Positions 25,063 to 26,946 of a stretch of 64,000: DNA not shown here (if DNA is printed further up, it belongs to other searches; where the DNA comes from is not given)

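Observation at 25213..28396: Tandem pair of paralogous B12-binding radical-SAM enzymes of unknown function downstream of a desaturase and rpoD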

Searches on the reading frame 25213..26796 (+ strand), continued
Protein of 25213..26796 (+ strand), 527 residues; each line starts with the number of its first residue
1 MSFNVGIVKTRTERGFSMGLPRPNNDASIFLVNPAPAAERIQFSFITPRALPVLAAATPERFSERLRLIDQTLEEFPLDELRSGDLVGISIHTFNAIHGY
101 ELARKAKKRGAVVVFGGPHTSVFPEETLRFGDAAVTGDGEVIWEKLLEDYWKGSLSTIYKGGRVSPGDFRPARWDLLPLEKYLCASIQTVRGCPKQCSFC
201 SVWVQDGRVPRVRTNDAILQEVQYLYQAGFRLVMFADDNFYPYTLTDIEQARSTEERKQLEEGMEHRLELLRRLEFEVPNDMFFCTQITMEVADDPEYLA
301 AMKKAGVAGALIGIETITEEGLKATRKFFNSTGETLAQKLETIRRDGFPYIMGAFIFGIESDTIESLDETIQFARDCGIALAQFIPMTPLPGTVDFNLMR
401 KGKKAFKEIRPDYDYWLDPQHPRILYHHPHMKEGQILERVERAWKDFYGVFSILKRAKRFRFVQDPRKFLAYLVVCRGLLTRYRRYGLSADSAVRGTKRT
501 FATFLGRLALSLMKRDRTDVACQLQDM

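Call 69: search_protein_families(library=pfam, proteins=[P0410, P0418, P0383, P0389, P0430, P0388, P0401, P0300, P0286, P0288], max_evalue=0.0001)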
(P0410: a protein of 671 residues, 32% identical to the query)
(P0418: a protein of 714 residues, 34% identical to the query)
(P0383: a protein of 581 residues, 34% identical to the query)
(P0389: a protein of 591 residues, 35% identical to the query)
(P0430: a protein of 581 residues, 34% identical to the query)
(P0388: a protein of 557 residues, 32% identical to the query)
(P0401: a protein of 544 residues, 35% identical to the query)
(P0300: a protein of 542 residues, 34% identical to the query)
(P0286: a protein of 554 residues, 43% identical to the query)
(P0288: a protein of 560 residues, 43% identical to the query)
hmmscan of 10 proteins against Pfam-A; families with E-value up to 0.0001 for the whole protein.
P0410 (671 aa): 3 families
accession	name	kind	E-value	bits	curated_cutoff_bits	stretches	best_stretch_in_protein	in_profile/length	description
PF04055.27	Radical_SAM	-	3.6e-15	57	29.5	1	165-325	4-165/166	Radical SAM superfamily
PF13091.12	PLDc_2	-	2e-12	47.5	27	1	487-638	3-132/132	PLD-like domain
PF02310.24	B12-binding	-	3e-10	40.4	32.1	1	53-120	47-120/121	B12 binding domain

P0418 (714 aa): 5 families
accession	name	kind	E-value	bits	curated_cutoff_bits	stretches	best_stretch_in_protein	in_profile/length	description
PF04055.27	Radical_SAM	-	3.5e-20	73.3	29.5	1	173-336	2-166/166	Radical SAM superfamily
PF02310.24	B12-binding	-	5.3e-12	46.1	32.1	1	32-129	10-119/121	B12 binding domain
PF00583.31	Acetyltransf_1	-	3.7e-07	30.9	20.7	1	525-615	28-95/116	Acetyltransferase (GNAT) family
PF13508.13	Acetyltransf_7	-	2.3e-06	28.3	27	1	532-627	5-79/84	Acetyltransferase (GNAT) domain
PF19864.5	Radical_SAM_N2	-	9.8e-05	22.3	29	0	90-151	81-142/151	Radical SAM proteins, N-terminal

P0383 (581 aa): 3 families
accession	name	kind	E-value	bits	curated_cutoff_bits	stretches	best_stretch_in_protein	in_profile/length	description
PF04055.27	Radical_SAM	-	1.5e-17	64.7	29.5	1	168-325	3-166/166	Radical SAM superfamily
PF02310.24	B12-binding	-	1.6e-11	44.5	32.1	1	42-118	28-115/121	B12 binding domain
PF13466.11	STAS_2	-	1.5e-05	25.5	29.2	1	483-561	1-77/80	STAS domain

P0389 (591 aa): 3 families
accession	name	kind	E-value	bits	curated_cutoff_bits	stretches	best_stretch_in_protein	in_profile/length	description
PF04055.27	Radical_SAM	-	1.4e-17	64.8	29.5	1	166-326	1-166/166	Radical SAM superfamily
PF02310.24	B12-binding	-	3.9e-09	36.8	32.1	1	41-119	26-116/121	B12 binding domain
PF13282.11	DUF4070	-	3.5e-06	27.5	22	1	345-405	1-60/144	Domain of unknown function (DUF4070)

P0430 (581 aa): 2 families
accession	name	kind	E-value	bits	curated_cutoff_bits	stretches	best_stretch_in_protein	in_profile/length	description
PF04055.27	Radical_SAM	-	1.4e-16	61.5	29.5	1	299-456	2-159/166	Radical SAM superfamily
PF02310.24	B12-binding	-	6.3e-11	42.6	32.1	1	159-255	11-120/121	B12 binding domain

P0388 (557 aa): 3 families
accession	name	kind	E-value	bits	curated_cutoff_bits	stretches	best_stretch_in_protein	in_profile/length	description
PF04055.27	Radical_SAM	-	2.5e-13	51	29.5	1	176-334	3-157/166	Radical SAM superfamily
PF13282.11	DUF4070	-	3.2e-13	50.4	22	1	362-518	1-137/144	Domain of unknown function (DUF4070)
PF02310.24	B12-binding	-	4.9e-09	36.5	32.1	1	33-130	11-118/121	B12 binding domain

P0401 (544 aa): 3 families
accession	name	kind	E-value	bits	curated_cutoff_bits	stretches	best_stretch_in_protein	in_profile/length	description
PF04055.27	Radical_SAM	-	2.9e-14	54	29.5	1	179-348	3-165/166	Radical SAM superfamily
PF02310.24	B12-binding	-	2.4e-09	37.5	32.1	1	42-131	15-116/121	B12 binding domain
PF13282.11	DUF4070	-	4.1e-05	24.1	22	1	368-427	1-59/144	Domain of unknown function (DUF4070)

P0300 (542 aa): 2 families
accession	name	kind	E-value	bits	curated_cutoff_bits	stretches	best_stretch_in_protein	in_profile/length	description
PF04055.27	Radical_SAM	-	2.7e-17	63.9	29.5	1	173-357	4-166/166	Radical SAM superfamily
PF02310.24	B12-binding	-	1e-11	45.2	32.1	1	60-119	53-117/121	B12 binding domain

P0286 (554 aa): 2 families
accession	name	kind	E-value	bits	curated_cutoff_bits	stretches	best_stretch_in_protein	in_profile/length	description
PF04055.27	Radical_SAM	-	1e-17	65.2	29.5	1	178-363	2-164/166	Radical SAM superfamily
PF02310.24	B12-binding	-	1.3e-05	25.4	32.1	1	53-125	45-113/121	B12 binding domain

P0288 (560 aa): 2 families
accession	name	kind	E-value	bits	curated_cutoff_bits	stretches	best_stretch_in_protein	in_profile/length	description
PF04055.27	Radical_SAM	-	2.1e-14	54.5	29.5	1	175-360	2-165/166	Radical SAM superfamily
PF02310.24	B12-binding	-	3.4e-09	37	32.1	1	65-130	52-119/121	B12 binding domain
